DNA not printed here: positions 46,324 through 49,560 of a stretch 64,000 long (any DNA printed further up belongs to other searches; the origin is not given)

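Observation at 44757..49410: Three-gene membrane glycosylation module ending in a GT-A-like/GT-C/TPR fusion (TMTC-like architecture)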

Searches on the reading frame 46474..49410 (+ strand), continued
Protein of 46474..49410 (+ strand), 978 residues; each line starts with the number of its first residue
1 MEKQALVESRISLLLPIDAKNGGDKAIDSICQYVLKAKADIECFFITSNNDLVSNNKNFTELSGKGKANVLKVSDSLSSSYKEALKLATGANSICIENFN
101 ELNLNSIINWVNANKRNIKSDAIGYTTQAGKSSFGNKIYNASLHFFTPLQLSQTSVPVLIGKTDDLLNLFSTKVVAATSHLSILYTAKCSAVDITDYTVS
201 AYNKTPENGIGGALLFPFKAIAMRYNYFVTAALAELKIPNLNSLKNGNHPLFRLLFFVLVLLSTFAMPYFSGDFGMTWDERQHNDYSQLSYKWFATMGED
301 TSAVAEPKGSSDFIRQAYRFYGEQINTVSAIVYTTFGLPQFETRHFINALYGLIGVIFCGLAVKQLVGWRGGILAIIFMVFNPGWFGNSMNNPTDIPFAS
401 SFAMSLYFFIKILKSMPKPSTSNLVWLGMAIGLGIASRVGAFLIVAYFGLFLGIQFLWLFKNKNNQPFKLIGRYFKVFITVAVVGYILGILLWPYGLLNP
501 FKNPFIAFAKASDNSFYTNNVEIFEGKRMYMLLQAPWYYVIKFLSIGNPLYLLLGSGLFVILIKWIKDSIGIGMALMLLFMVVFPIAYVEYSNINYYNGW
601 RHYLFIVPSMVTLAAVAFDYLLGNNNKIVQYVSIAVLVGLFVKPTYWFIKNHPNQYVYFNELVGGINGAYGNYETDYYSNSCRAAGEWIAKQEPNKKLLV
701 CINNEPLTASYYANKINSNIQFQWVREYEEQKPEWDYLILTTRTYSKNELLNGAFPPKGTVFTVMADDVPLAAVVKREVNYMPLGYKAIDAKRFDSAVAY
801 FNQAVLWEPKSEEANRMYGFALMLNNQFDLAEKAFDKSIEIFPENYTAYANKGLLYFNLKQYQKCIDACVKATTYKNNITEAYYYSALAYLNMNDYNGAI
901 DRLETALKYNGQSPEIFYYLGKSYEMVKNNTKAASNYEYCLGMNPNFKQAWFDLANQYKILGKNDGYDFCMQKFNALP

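Call 20: search_protein_families(library=pfam, proteins=[L005:6723-7400:+, L005:7400-7972:+, P0010, P0014], max_evalue=1)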
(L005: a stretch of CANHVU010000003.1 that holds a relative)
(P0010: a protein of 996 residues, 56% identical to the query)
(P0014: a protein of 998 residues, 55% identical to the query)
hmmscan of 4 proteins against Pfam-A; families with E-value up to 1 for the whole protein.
L005:6723-7400:+ (225 aa): 4 families
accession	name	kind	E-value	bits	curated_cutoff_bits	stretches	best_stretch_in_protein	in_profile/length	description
PF00535.33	Glycos_transf_2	-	1.4e-29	103.6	23.3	1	3-131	1-133/168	Glycosyl transferase family 2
PF13704.12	Glyco_tranf_2_4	-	0.0019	19.1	27.5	1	28-66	19-54/98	Glycosyl transferase family 2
PF10111.15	Glyco_tranf_2_2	-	0.032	14.2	27.3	1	3-88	1-91/276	Glycosyltransferase like family 2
PF04239.17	DUF421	-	0.11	12.4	23.6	1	29-99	13-88/129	YetF C-terminal domain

L005:7400-7972:+ (190 aa): 12 families
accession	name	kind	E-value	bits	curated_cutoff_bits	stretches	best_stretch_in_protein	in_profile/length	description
PF13489.12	Methyltransf_23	-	3.4e-14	53.3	27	1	26-172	21-161/164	Methyltransferase domain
PF08241.18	Methyltransf_11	-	4.5e-11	43.7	21.2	1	32-123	1-95/95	Methyltransferase domain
PF13649.12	Methyltransf_25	-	3.9e-08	34.3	27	1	31-119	1-97/97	Methyltransferase domain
PF13847.12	Methyltransf_31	-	9.6e-07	29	27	1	26-127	2-113/145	Methyltransferase domain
PF08242.18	Methyltransf_12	-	0.00016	22.8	30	1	32-121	1-98/98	Methyltransferase domain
PF08003.17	Methyltransf_9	-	0.00022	20.8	23.8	1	11-124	97-218/315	Protein of unknown function (DUF1698)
PF07021.18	MetW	-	0.00053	20.1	21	1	19-97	5-86/193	Methionine biosynthesis protein MetW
PF02353.26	CMAS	-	0.00097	19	27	1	22-126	57-167/273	Mycolic acid cyclopropane synthetase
PF01209.24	Ubie_methyltran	-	0.011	15.5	20.1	1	66-123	98-151/233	ubiE/COQ5 methyltransferase family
PF06325.19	PrmA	-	0.012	15.6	22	1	19-123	153-258/296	Ribosomal protein L11 methyltransferase (PrmA)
PF20922.3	Anamorsin_N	-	0.021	15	27.1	1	81-130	46-94/163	Anamorsin, N-terminal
PF03141.22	Methyltransf_29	-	0.11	11.5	23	1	30-124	120-218/506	Putative S-adenosyl-L-methionine-dependent methyltransferase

P0010 (996 aa): 35 families (the best 25 are shown)
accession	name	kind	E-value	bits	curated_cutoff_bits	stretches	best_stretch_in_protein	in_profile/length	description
PF07719.23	TPR_2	-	3e-28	96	27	5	930-962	1-33/34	Tetratricopeptide repeat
PF13181.12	TPR_8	-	3.8e-26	89.4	25.7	4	931-962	2-33/34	Tetratricopeptide repeat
PF00515.34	TPR_1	-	8.3e-25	86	27.8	3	930-962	1-33/34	Tetratricopeptide repeat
PF13432.12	TPR_16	-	7.2e-22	77.9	32.7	4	908-962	9-63/65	Tetratricopeptide repeat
PF14559.12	TPR_19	-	2.2e-21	76.4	25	4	908-952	3-47/68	Tetratricopeptide repeat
PF13431.12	TPR_17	-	2.4e-18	65.2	24.4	3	919-951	2-34/34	Tetratricopeptide repeat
PF13428.12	TPR_14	-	1.1e-14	53.9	23.5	3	829-868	2-41/44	Tetratricopeptide repeat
PF13414.12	TPR_11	-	1.7e-12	47.3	26.8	3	907-944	5-42/42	TPR repeat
PF13424.12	TPR_12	-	3.7e-12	46.7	30.1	4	931-988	4-69/77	Tetratricopeptide repeat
PF12895.13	ANAPC3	-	2.3e-11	44.3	27.2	3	909-989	2-81/82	Anaphase-promoting complex, cyclosome, subunit 3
PF13174.12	TPR_6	-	2.2e-09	37.8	26.3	1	933-961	3-31/33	Tetratricopeptide repeat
PF13176.12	TPR_7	-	4.6e-09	36.1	27.9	1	933-961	2-30/36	Tetratricopeptide repeat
PF00535.33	Glycos_transf_2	-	1.7e-07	31.7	23.3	1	12-103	1-85/168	Glycosyl transferase family 2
PF13371.12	TPR_9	-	2.6e-07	31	35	3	908-963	7-62/73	Tetratricopeptide repeat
PF23914.1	TPR_CcmH_CycH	-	2.8e-07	30.9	42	1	798-889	54-148/158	Cytochrome c-type biogenesis protein H TPR domain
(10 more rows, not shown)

P0014 (998 aa): 28 families (the best 25 are shown)
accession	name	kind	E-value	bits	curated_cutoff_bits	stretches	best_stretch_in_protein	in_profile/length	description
PF07719.23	TPR_2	-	1e-23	81.9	27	4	931-963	1-33/34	Tetratricopeptide repeat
PF00515.34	TPR_1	-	8.1e-22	76.5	27.8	3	865-896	3-34/34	Tetratricopeptide repeat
PF13431.12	TPR_17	-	5e-21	73.6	24.4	4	851-883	1-33/34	Tetratricopeptide repeat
PF14559.12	TPR_19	-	1.7e-20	73.6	25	4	910-955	4-49/68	Tetratricopeptide repeat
PF13181.12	TPR_8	-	4.6e-20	70.4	25.7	4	932-963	2-33/34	Tetratricopeptide repeat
PF13432.12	TPR_16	-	1.1e-19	70.9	32.7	4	807-862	9-64/65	Tetratricopeptide repeat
PF13428.12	TPR_14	-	1.8e-15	56.3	23.5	3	931-973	1-43/44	Tetratricopeptide repeat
PF13414.12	TPR_11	-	4.3e-15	55.6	26.8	5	908-945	5-42/42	TPR repeat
PF13424.12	TPR_12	-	2.4e-12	47.3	30.1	4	932-985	4-65/77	Tetratricopeptide repeat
PF12895.13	ANAPC3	-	1.4e-09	38.5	27.2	4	910-984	2-75/82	Anaphase-promoting complex, cyclosome, subunit 3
PF00535.33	Glycos_transf_2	-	3.1e-07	30.9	23.3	1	13-104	1-85/168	Glycosyl transferase family 2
PF13174.12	TPR_6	-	2e-06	28.5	26.3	1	834-861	5-32/33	Tetratricopeptide repeat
PF13371.12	TPR_9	-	2.9e-06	27.7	35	2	910-966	8-64/73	Tetratricopeptide repeat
PF13231.12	PMT_2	-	6.4e-06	26.9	26.1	1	364-500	27-153/160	Dolichyl-phosphate-mannose-protein mannosyltransferase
PF23914.1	TPR_CcmH_CycH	-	1.4e-05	25.4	42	1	804-890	59-148/158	Cytochrome c-type biogenesis protein H TPR domain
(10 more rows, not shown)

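Call 26: search_solved_structures(query=A1, max_evalue=10)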
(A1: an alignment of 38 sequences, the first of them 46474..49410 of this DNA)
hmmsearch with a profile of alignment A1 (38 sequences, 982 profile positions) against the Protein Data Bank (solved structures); distinct sequences matched with E-value up to 10: 345 (the best 60 are shown).
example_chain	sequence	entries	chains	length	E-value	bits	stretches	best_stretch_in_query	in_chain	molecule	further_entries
9qhb_A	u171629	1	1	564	6e-103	349.1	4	793-965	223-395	Engineered tetratricopeptide repeat protein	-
1w3b_A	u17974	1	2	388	5.4e-49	170.5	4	821-974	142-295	UDP-N-ACETYLGLUCOSAMINE--PEPTIDE N-ACETYLGLUCOSAMINYLTRANSFERASE 110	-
8bu0_A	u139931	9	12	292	5.7e-48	167.1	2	793-963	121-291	Consensus tetratricopeptide repeat protein | Crystal structure of an 8-repeat consensus TPR superhelix with Zinc. | Monomer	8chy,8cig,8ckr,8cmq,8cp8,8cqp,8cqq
9qhc_A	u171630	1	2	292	1.1e-46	162.8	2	793-963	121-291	Engineered tetratricopeptide repeat protein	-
7yea_A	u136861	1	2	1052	1.4e-44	156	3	799-974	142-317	UDP-N-acetylglucosamine--peptide N-acetylglucosaminyltransferase 110 kDa subunit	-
7yeh_B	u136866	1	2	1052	1.4e-44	155.9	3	821-974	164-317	UDP-N-acetylglucosamine--peptide N-acetylglucosaminyltransferase 110 kDa subunit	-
7ntf_A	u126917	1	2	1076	2.8e-44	154.9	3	822-974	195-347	Isoform 1 of UDP-N-acetylglucosamine--peptide N-acetylglucosaminyltransferase 110 kDa subu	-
6eou_A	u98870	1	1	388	1.6e-35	126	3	822-974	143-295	UDP-N-acetylglucosamine--peptide N-acetylglucosaminyltransferase 110 kDa subunit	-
7y4i_A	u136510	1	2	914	1.7e-27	99.4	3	795-960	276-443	Probable UDP-N-acetylglucosamine--peptide N-acetylglucosaminyltransferase SPINDLY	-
8dtf_A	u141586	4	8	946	2.2e-27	99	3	795-960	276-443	Probable UDP-N-acetylglucosamine--peptide N-acetylglucosaminyltransferase SPINDLY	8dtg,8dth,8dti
4ui9_F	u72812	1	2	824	1.6e-22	82.9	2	794-951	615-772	CELL DIVISION CYCLE PROTEIN 27 HOMOLOG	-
5a31_F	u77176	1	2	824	1.6e-22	82.9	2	794-951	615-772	ANAPHASE-PROMOTING COMPLEX SUBUNIT 3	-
9g8o_B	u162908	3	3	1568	1.7e-22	82.8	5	821-948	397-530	Superkiller complex protein 3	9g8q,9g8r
8ch0_A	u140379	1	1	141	1.7e-22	82.8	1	814-948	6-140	Consensus tetratricopeptide repeat protein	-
7qdr_B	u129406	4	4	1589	2e-22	82.6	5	821-947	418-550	Tetratricopeptide repeat protein 37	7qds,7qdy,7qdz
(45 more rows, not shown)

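Call 27: predict_structure(alignment_id=A1)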
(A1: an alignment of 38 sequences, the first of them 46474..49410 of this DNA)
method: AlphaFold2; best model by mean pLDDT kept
length: 978 residues; sequences in the alignment: 38
mean_pLDDT: 83.7   pTM: 0.76
mean pLDDT of the five models: 83.7, 83.3, 82.9, 82.7, 81.2
residues with pLDDT >= 90: 467; 70-90: 365; 50-70: 102; < 50: 44
segments of 3 or more residues with pLDDT < 50: 309-314, 319-322, 514-536, 595-600
pLDDT, mean of each block of 10 residues (from residue 1): 74 84 76 88 89 86 89 88 93 89 87 90 87 83 89 83 94 90 92 89 76 89 93 88 85 96 90 69 75 82 57 45 71 90 88 94 95 95 85 80 95 91 92 70 87 89 81 93 87 65 68 41 33 47 72 93 92 92 78 50 80 96 91 93 86 71 57 62 92 93 86 93 74 80 70 77 83 88 89 94 89 90 94 94 85 95 96 82 94 95 87 89 95 95 92 95 91 90
secondary structure, 60 per line:
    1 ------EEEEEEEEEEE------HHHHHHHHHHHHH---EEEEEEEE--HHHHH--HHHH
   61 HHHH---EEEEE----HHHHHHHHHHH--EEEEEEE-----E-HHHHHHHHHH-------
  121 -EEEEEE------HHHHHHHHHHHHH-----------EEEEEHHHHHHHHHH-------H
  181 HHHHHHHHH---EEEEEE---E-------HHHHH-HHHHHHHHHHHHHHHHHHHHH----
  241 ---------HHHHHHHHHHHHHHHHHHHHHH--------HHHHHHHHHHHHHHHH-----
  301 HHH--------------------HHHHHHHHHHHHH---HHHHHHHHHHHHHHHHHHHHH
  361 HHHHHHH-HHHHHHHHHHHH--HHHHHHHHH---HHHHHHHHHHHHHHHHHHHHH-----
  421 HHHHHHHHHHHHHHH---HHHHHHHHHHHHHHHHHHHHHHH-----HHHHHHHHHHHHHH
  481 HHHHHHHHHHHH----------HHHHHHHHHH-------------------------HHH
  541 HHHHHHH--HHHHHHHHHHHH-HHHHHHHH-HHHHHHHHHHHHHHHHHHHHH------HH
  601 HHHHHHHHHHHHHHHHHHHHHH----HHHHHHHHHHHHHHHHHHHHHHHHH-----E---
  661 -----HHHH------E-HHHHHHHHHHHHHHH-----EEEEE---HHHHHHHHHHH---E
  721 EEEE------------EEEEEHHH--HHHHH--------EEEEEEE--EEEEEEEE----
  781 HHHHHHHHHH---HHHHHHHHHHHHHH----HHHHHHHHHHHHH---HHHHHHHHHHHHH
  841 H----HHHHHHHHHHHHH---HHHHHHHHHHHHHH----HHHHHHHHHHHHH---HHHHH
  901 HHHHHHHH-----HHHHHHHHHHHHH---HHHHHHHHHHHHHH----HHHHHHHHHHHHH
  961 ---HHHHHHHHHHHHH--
elements in order (helices of 4 or more, strands of 3 or more residues): E7-17 H24-36 E40-47 H50-54 H57-64 E68-72 H77-87 E90-96 H104-113 E122-127 H134-146 E158-162 H163-172 H180-189 E193-198 H210-214 H216-236 H250-271 H280-295 H324-336 H340-367 H369-380 H383-391 H395-415 H421-435 H439-461 H467-492 H503-512 H538-547 H550-561 H563-570 H572-592 H599-622 H627-651 H666-669 H678-692 E698-702 H706-716 E720-724 E737-741 H747-751 E760-766 E769-776 H781-790 H794-807 H812-824 H828-841 H846-858 H862-875 H880-892 H896-908 H914-926 H930-943 H948-960 H964-976

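Call 29: fold_search(model_id=the predicted structure, library=pdb)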
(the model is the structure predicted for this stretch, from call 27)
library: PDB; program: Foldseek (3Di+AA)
matches with E <= 10: 1690; with E <= 0.001: 400
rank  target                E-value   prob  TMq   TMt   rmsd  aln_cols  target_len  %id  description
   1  8chy                  4.4e-10  1.00  0.19  0.66   2.4       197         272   28  Crystal structure of an 8-repeat consensus TPR superhelix with Zinc. (released 2024-02-21)
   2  9qhb                  8.9e-10  1.00  0.19  0.67   1.8       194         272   29  Crystal structure of 16-repeat CTPR protein with eliminated coordination sites (released 2025-10-22)
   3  9qhc_B                1.3e-08  1.00  0.20  0.67   2.0       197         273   27  Crystal structure of 8-repeat CTPR protein with eliminated coordination sites (released 2025-10-22)
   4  9qhc_A                3.8e-08  1.00  0.19  0.65   2.1       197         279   27  Crystal structure of 8-repeat CTPR protein with eliminated coordination sites (released 2025-10-22)
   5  9gaw_P                4.1e-08  1.00  0.18  0.35  24.6       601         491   11  High-resolution structure of the Anaphase-promoting complex/cyclosome (APC/C) bound to co-activator Cdh1 (released 2024-08-14)
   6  8dth_B                4.8e-08  1.00  0.18  0.24   4.2       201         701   24  Cryo-EM structure of Arabidopsis SPY alternative conformation 2 (released 2023-03-08)
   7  1w3b_B                6.7e-08  1.00  0.20  0.51   1.7       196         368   22  The superhelical TPR domain of O-linked GlcNAc transferase reveals structural similarities to importin alpha. (released 2004-09-09)
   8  6q6g_J                1.1e-07  1.00  0.18  0.35  24.7       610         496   11  Cryo-EM structure of the APC/C-Cdc20-Cdk2-cyclinA2-Cks2 complex, the D1 box class (released 2019-09-11)
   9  6eou                  1.4e-07  1.00  0.19  0.53   2.2       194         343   18  O-GlcNAc transferase TPR domain with the intellectual disability associated mutation L254F (released 2018-05-09)
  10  8dth_A                1.5e-07  1.00  0.18  0.23   4.3       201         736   24  Cryo-EM structure of Arabidopsis SPY alternative conformation 2 (released 2023-03-08)
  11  8dtf_A                1.6e-07  1.00  0.18  0.22  22.8       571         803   13  Cryo-EM structure of the full length Arabidopsis SPY with complete TPRs (released 2023-03-08)
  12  8a3t_F                2.3e-07  1.00  0.20  0.39  24.8       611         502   11  S. cerevisiae APC/C-Cdh1 complex (released 2022-08-31)
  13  8dtg_B                2.4e-07  1.00  0.18  0.23   4.3       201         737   24  Cryo-EM structure of Arabidopsis SPY alternative conformation 1 (released 2023-03-08)
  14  8b6l_I                2.4e-07  1.00  0.27  0.35  12.7       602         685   14  Subtomogram average of the human Sec61-TRAP-OSTA-translocon (released 2022-12-07)
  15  8dtg_A                3.0e-07  1.00  0.18  0.21   4.3       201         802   24  Cryo-EM structure of Arabidopsis SPY alternative conformation 1 (released 2023-03-08)
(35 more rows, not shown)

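Call 49: search_protein_families(library=pfam, proteins=[L011:11134-12303:+, L011:4892-6082:+, L011:3253-4725:-, L011:2256-3266:-, L011:1489-2253:-, L011:12602-13672:-, L011:12298-12519:-], max_evalue=0.001)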
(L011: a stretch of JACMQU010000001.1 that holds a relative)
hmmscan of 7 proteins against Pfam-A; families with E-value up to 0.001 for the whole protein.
L011:11134-12303:+ (389 aa): 2 families
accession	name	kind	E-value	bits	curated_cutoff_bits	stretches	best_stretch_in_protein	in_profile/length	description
PF08220.18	HTH_DeoR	-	1.1e-06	28.7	21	1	301-345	1-45/57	DeoR-like helix-turn-helix domain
PF08279.18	HTH_11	-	2.1e-05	24.7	25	1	301-338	1-39/55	HTH domain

L011:4892-6082:+ (396 aa): 8 families
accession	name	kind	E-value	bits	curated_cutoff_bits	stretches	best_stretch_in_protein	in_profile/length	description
PF13167.11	GTP-bdg_N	-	5.1e-37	126.8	25.4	1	32-120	1-89/89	GTP-binding GTPase N-terminal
PF16360.10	GTP-bdg_M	-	1.2e-30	106.3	29.5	1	122-200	1-79/79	GTP-binding GTPase Middle Region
PF01926.29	MMR_HSR1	-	6.1e-23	81.5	21.9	1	205-323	1-113/113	50S ribosome-binding GTPase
PF00009.33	GTP_EFTU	-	2.9e-07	30.7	26.5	1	275-381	86-185/188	Elongation factor Tu GTP binding domain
PF02421.24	FeoB_N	-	2.9e-06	27.3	27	1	205-375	2-153/156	Ferrous iron transport protein B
PF03193.22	RsgA_GTPase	-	3.5e-06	27.4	30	0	301-383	40-109/174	RsgA GTPase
PF00071.28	Ras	-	1.5e-05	25.1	21.6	1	206-382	2-160/162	Ras family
PF00025.27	Arf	-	5.8e-05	23.1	22.3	1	200-381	11-173/174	ADP-ribosylation factor family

L011:3253-4725:- (490 aa): 0 families

L011:2256-3266:- (336 aa): 1 family
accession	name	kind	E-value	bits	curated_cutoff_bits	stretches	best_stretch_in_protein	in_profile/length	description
PF19992.4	DUF6427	-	3.2e-07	30.4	25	1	69-334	37-295/301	Family of unknown function (DUF6427)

L011:1489-2253:- (254 aa): 1 family
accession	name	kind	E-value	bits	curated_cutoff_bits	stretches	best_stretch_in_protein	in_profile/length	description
PF02698.23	DUF218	-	3.5e-29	101.8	27.6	1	72-244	1-133/133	DUF218 domain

L011:12602-13672:- (356 aa): 2 families
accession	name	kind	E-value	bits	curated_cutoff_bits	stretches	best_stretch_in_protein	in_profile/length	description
PF00501.34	AMP-binding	-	5e-12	45.7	29.9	1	41-207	164-352/384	AMP-binding enzyme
PF13193.12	AMP-binding_C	-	0.00089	20.6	24.5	0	288-341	22-76/76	AMP-binding enzyme C-terminal domain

L011:12298-12519:- (73 aa): 1 family
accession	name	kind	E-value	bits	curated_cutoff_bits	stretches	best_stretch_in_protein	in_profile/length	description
PF11387.14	DUF2795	-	4.7e-19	68.4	25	1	2-57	1-54/54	Protein of unknown function (DUF2795)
